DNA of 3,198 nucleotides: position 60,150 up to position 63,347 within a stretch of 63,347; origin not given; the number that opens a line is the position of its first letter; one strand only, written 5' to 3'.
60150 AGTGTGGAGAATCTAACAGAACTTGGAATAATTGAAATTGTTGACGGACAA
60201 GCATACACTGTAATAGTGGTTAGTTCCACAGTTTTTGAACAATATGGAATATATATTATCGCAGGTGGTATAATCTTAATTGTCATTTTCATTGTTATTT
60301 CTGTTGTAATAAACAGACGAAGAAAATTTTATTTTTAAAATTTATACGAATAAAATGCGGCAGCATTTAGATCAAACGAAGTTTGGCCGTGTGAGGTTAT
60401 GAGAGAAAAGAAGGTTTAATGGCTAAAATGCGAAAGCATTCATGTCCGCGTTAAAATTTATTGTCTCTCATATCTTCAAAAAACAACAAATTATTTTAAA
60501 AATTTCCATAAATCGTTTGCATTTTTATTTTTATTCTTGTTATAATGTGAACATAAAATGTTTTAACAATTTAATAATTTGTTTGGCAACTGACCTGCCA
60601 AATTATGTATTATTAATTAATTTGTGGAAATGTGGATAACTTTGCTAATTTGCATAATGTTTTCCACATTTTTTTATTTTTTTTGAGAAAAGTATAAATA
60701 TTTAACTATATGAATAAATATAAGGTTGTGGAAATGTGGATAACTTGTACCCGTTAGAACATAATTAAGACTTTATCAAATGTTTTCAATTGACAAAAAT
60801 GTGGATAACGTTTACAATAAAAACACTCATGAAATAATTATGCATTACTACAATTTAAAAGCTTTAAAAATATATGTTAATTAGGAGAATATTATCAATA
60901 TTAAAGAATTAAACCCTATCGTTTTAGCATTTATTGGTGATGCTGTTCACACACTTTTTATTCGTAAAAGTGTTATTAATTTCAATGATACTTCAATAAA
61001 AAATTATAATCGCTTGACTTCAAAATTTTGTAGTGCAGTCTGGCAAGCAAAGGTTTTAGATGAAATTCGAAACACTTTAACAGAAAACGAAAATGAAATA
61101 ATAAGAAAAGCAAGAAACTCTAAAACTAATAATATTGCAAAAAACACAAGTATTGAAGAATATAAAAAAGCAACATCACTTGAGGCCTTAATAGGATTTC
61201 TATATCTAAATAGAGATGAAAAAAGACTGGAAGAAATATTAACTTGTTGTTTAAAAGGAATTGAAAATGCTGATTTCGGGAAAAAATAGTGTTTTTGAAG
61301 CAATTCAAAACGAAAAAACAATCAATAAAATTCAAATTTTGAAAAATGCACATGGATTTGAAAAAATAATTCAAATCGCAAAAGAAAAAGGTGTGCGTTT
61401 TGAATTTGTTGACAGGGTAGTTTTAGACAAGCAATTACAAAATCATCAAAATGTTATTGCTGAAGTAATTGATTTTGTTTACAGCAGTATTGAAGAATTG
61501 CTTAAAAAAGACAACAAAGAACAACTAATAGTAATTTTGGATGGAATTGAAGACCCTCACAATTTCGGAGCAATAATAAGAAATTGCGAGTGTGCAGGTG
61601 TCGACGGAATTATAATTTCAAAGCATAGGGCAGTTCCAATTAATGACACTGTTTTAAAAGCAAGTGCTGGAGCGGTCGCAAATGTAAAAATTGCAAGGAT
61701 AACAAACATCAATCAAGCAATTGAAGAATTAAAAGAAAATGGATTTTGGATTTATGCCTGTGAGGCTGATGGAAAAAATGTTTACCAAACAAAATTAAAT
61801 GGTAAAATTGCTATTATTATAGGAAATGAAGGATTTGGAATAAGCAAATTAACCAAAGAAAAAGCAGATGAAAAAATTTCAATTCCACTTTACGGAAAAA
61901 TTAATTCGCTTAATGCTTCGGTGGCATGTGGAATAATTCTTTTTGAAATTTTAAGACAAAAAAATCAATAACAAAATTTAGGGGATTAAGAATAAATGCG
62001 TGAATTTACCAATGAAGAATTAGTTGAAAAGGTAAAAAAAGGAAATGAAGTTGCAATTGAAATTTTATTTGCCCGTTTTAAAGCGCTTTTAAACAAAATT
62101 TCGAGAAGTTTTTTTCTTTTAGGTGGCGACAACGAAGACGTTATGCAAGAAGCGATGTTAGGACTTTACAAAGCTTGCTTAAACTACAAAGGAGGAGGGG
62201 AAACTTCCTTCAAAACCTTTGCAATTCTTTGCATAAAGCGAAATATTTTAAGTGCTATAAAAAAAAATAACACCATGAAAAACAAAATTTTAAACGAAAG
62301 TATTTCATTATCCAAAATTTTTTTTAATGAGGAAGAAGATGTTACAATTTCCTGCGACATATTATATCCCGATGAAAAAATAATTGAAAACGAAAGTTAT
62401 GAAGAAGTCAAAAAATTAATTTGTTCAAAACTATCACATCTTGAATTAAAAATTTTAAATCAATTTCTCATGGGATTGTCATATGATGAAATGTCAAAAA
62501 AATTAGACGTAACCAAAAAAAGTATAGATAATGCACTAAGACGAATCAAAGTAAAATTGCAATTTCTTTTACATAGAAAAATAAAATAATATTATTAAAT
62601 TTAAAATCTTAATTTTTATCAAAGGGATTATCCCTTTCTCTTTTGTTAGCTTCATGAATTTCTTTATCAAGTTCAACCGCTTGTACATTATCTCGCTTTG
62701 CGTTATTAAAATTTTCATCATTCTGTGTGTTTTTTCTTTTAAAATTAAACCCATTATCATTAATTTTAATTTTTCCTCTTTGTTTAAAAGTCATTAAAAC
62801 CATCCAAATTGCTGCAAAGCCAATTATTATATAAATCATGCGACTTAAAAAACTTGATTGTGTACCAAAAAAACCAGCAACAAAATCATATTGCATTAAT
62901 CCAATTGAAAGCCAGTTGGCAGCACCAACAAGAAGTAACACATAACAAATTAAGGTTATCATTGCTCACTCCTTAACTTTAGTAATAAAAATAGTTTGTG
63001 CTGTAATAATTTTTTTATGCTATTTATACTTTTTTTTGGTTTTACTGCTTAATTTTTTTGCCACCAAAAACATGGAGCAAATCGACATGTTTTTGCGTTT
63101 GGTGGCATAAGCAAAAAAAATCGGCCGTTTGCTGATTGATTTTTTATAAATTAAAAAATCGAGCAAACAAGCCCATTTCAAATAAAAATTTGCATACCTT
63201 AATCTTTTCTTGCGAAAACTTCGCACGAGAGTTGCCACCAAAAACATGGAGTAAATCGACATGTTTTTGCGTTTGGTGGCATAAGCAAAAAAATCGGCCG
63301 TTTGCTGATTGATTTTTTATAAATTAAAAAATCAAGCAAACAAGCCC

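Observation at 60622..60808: DnaA-box cluster with duplicated 21-mer upstream of mrnC-rlmB-sigH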

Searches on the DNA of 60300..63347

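Call 56: search_rna_families(source=window, start=60300, end=63347, threshold=evalue, max_evalue=1)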
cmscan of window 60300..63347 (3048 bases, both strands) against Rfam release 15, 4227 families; matches with E-value up to 1: 1.
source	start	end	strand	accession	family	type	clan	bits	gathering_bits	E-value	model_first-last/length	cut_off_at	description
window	63064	63204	-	RF02377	SurA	Gene; sRNA;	-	15.6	100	0.39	1-279/279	no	SurA sRNA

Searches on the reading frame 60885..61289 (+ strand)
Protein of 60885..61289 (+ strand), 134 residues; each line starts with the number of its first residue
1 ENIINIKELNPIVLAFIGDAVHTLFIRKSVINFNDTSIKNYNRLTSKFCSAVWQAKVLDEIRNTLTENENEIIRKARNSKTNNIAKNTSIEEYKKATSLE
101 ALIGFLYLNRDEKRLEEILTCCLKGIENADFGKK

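Call 10: search_protein_families(library=pfam, proteins=[window:60885-61289:+])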
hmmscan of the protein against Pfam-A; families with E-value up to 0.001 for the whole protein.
window:60885-61289:+ (134 aa): 1 family
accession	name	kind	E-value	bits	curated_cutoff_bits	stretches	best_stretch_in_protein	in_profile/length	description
PF00636.31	Ribonuclease_3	-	1.1e-19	71.6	27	1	13-110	2-101/102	Ribonuclease III domain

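Call 38: search_protein_families(library=ncbifam, proteins=[window:60885-61289:+])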
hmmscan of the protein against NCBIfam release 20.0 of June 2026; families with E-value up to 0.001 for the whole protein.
window:60885-61289:+ (134 aa): 0 families

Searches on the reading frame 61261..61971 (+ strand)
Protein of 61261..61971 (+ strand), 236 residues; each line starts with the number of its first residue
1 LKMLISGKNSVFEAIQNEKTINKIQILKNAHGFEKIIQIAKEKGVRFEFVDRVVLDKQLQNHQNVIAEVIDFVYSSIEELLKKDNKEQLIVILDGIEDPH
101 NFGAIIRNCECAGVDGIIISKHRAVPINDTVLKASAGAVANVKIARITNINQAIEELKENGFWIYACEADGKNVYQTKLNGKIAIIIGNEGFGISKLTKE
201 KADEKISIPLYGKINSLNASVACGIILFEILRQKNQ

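Call 10: search_protein_families(library=pfam, proteins=[window:61261-61971:+])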
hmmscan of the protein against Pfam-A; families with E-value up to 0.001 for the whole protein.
window:61261-61971:+ (236 aa): 2 families
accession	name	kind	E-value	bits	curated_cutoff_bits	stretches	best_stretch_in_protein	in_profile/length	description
PF00588.24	SpoU_methylase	-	3.9e-45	153.9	29.7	1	89-228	2-142/142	SpoU rRNA Methylase family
PF08032.17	SpoU_sub_bind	-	8.5e-14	52.1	22.8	1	4-69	1-70/76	RNA 2'-O ribose methyltransferase substrate binding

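Call 13: find_related_loci(query=window:61261-61971:+, collection=genome_contigs, flank=4000)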
Query window:61261-61971:+ (236 aa) in genome_contigs; peptide patterns used: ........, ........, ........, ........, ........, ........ (x = any residue, [..] = any of these).
272 stretches matched a pattern; 84 encode a relative of the query (tblastn E <= 1e-3); the best 80 are kept; 80 distinct loci.
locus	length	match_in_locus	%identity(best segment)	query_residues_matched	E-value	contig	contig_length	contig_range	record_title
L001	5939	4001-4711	53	3-236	1e-79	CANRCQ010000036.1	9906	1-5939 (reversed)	MAG: uncultured Clostridia bacterium isolate Lapin-027__bin73 genome assembly, contig: Lapin-027__NODE_7017_length_9906_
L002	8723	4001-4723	51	2-236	5e-79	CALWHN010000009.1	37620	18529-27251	MAG: uncultured Clostridia bacterium isolate BRZ_CE__bin52 genome assembly, contig: BRZ_CE__NODE_1631_length_37620_cov_5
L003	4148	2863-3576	51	3-234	1e-78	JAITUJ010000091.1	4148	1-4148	MAG: Clostridiales bacterium isolate Spi319_bin1 k119_1556289, whole genome shotgun sequence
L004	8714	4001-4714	45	2-235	1e-68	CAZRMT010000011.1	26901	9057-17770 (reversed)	MAG TPA_asm: uncultured Christensenella sp. isolate SRP225648_co1_121 genome assembly, contig: NODE_3871_length_26901_co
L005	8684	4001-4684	48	3-234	1e-67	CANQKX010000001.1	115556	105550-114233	MAG: uncultured Bacilli bacterium isolate Lapin-016__bin29 genome assembly, contig: Lapin-016__NODE_123_length_115556_co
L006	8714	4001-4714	47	1-234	3e-67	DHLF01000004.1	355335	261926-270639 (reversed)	MAG TPA_asm: Christensenella sp. UBA4675 UBA4675_contig_488, whole genome shotgun sequence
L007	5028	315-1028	46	1-234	9e-67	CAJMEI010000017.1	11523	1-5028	MAG TPA_asm: uncultured Catabacter sp. isolate ERR321607-bin.33 genome assembly, contig: NODE_3186_length_11523_cov_4.14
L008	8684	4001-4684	47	3-234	4e-66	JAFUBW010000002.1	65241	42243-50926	MAG: Bacilli bacterium isolate RGIG4353 Roe_deer_Jejunum-2__c26, whole genome shotgun sequence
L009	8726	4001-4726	47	3-235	3e-63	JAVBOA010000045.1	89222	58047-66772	MAG: Eubacteriales bacterium isolate EPI_MAG_00096 c_000012217636, whole genome shotgun sequence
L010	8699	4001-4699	47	3-235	2e-62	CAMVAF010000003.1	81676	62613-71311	MAG TPA_asm: uncultured Clostridia bacterium isolate SRR8387715_bin.72_metaWRAP_v1.3_MAG genome assembly, contig: ERZ142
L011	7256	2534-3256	45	3-236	2e-62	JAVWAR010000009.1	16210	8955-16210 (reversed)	MAG: Clostridia bacterium isolate CGS10Y4-bin11 NODE_9_length_16210_cov_3.704767, whole genome shotgun sequence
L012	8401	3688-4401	49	5-234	2e-61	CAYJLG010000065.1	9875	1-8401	MAG TPA_asm: uncultured Clostridia bacterium isolate ERP123703_co5_234 genome assembly, contig: NODE_4164_length_9875_co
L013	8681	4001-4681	43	5-233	1e-59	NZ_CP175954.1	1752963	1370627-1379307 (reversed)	Anaerococcus sp. DFU013_CI05 chromosome, complete genome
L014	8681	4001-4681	44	5-233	3e-58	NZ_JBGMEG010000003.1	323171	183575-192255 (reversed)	Anaerococcus groningensis strain ENR1011 ENR1011-unknown_contig_3, whole genome shotgun sequence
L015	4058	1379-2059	44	5-233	1e-58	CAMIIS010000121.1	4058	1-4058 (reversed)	MAG: uncultured Anaerococcus sp. isolate 3zJPfo700p_bin.2.MAG genome assembly, contig: NODE_1046_length_4058_cov_7.34624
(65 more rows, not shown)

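Call 19: find_encoding_contigs(protein=window:61261-61971:+, flank=10000, max_places=10)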
Protein window:61261-61971:+ (236 aa): no gene with exactly this product is on record in the collection.

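Call 38: search_protein_families(library=ncbifam, proteins=[window:61261-61971:+])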
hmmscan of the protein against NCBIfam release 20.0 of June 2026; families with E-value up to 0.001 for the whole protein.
window:61261-61971:+ (236 aa): 10 families
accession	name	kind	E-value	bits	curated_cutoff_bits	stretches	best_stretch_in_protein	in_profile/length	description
TIGR00186.1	rRNA_methyl_3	equivalog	1.5e-74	250.5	160.15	1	3-234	3-240/240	23S rRNA (guanosine(2251)-2'-O)-methyltransferase RlmB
NF008386.0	PRK11181.1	equivalog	1.6e-53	181.5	366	1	24-235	25-243/244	23S rRNA (guanosine(2251)-2'-O)-methyltransferase RlmB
NF008117.0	PRK10864.1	equivalog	1.9e-26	93.1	267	1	75-235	183-343/344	tRNA/rRNA methyltransferase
NF008295.0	PRK11081.1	equivalog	7.1e-25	87.9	227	1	74-235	6-166/230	tRNA (guanosine(18)-2'-O)-methyltransferase TrmH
NF000477.1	NshR_TsnR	equivalog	9.3e-19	67.9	425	1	9-231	38-261/266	NshR/TsnR family 23S rRNA methyltransferase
NF000035.1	nosihep_NshR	exception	3.6e-13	49.6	500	1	88-229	116-259/274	NshR family nosiheptide/thiostrepton resistance 23S rRNA methyltransferase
TIGR00185.1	tRNA_yibK_trmL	equivalog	6.3e-12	45.6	190.6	1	92-235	5-149/154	tRNA (uridine(34)/cytosine(34)/5-carboxymethylaminomethyluridine(34)-2'-O)-methyltransferase TrmL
NF041077.1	tRNAmeth_TrmJ_Sulfolob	equivalog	2.4e-07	30.6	350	1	92-235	5-156/229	tRNA (cytidine-2'-O-)-methyltransferase TrmJ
TIGR00050.1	rRNA_methyl_1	subfamily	1.5e-06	28.2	167.15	1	90-234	6-157/233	TrmJ/YjtD family RNA methyltransferase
NF007683.0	PRK10358.1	equivalog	0.00037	20.4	282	1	92-234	5-148/157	tRNA (uridine(34)/cytosine(34)/5-carboxymethylaminomethyluridine(34)-2'-O)-methyltransferase TrmL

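Call 50: search_protein_families(library=pfam, proteins=[L002:767-1573:-, L002:1852-3171:+], max_evalue=0.000001)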
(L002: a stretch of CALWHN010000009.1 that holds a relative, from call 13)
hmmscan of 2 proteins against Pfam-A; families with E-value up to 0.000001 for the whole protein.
L002:767-1573:- (269 aa): 2 families
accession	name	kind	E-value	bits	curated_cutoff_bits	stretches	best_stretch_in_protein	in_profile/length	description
PF08769.17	Spo0A_C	-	4.4e-41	139.5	25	1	161-263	1-103/104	Sporulation initiation factor Spo0A C terminal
PF00072.30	Response_reg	-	1.3e-18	67.6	30.2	1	10-125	1-111/111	Response regulator receiver domain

L002:1852-3171:+ (440 aa): 2 families
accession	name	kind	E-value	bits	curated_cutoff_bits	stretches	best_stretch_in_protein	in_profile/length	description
PF01171.26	ATP_bind_3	-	2.6e-54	184.2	27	1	20-199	2-181/182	PP-loop family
PF11734.13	TilS_C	-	1.5e-10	40.8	22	1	367-433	2-69/74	TilS substrate C-terminal domain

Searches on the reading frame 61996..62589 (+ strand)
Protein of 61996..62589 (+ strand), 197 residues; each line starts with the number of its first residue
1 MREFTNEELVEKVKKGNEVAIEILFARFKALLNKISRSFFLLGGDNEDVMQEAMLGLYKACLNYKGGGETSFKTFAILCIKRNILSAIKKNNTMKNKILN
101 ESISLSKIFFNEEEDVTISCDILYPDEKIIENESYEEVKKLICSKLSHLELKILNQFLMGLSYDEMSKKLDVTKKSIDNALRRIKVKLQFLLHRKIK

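Call 10: search_protein_families(library=pfam, proteins=[window:61996-62589:+])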
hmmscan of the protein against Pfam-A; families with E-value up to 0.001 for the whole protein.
window:61996-62589:+ (197 aa): 3 families
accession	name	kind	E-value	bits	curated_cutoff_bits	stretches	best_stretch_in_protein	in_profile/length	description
PF04542.20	Sigma70_r2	-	1e-09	38.5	24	1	24-92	1-69/71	Sigma-70 region 2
PF08281.18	Sigma70_r4_2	-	0.00017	21.6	25.7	1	157-188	23-54/54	Sigma-70, region 4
PF07638.17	Sigma70_ECF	-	0.00036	20.9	21.1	0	136-189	131-180/185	ECF sigma factor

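Call 20: find_encoding_contigs(protein=window:61996-62589:+, flank=10000, max_places=10)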
Protein window:61996-62589:+ (197 aa): 1 contig read that carries it; 1 place shown.
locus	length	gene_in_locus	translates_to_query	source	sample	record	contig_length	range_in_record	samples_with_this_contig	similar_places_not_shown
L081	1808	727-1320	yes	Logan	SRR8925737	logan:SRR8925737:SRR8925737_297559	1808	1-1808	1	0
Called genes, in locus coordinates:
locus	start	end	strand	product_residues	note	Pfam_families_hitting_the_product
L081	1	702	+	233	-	?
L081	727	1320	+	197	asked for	PF04542:Sigma70_r2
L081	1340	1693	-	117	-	PF04070:DUF378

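Call 38: search_protein_families(library=ncbifam, proteins=[window:61996-62589:+])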
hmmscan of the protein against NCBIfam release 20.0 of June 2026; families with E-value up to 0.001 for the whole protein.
window:61996-62589:+ (197 aa): 53 families (the best 25 are shown)
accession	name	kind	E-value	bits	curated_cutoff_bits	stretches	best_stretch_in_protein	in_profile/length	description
NF006148.0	PRK08295.1-5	equivalog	5.6e-48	163.1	208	1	3-194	17-213/218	RNA polymerase sporulation sigma factor SigH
TIGR02859.1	spore_sigH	equivalog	1.1e-47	162.1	294.8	1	2-191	2-196/198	RNA polymerase sporulation sigma factor SigH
NF006145.0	PRK08295.1-2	equivalog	8.9e-46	155.9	212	1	3-194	16-212/213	RNA polymerase sporulation sigma factor SigH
NF006146.0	PRK08295.1-3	equivalog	3.8e-45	154.1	414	1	2-190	14-207/218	RNA polymerase factor sigma-70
NF006147.0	PRK08295.1-4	equivalog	3.2e-44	150.9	212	1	3-189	6-197/201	RNA polymerase factor sigma-70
TIGR02937.1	sigma70-ECF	superfamily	7.4e-21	74.5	42.9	1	20-189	2-162/165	sigma-70 family RNA polymerase sigma factor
TIGR02939.1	RpoE_Sigma70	equivalog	1.9e-10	41.1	236.15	1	6-173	7-167/190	RNA polymerase sigma factor RpoE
NF008888.0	PRK11922.1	equivalog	1.9e-09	37.5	204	1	5-196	16-200/231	RNA polymerase sigma factor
NF004471.0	PRK05803.1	subfamily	1.9e-09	37.1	252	1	6-167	37-197/235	RNA polymerase sporulation sigma factor SigK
NF009172.0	PRK12519.1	subfamily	4.7e-09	36.1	222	1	3-194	13-191/194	RNA polymerase sigma factor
TIGR02846.1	spore_sigmaK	equivalog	6e-09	35.8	298.65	1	7-155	36-184/227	RNA polymerase sporulation sigma factor SigK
TIGR02835.1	spore_sigmaE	equivalog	8.9e-09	35.1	348.6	1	6-155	39-188/234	RNA polymerase sporulation sigma factor SigE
TIGR02980.1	SigBFG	subfamily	3.5e-08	33.4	234.35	1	23-80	7-64/227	SigB/SigF/SigG family RNA polymerase sigma factor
NF007216.0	PRK09638.1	equivalog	2.1e-07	30.9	194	1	5-174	4-156/180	RNA polymerase sigma factor SigY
TIGR02985.1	Sig70_bacteroi1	subfamily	2.4e-07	31.1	126.4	1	22-182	4-152/162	RNA polymerase sigma-70 factor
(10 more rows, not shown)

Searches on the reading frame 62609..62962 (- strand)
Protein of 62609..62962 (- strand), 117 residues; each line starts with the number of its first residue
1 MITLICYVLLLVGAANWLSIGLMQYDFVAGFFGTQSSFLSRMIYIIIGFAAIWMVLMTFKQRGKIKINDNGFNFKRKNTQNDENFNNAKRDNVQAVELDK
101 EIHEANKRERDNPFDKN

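Call 10: search_protein_families(library=pfam, proteins=[window:62609-62962:-])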
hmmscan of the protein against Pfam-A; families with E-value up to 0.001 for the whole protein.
window:62609-62962:- (117 aa): 1 family
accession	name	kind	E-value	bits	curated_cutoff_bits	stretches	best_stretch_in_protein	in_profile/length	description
PF04070.17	DUF378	-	9.7e-17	61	25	1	2-58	3-59/60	Domain of unknown function (DUF378)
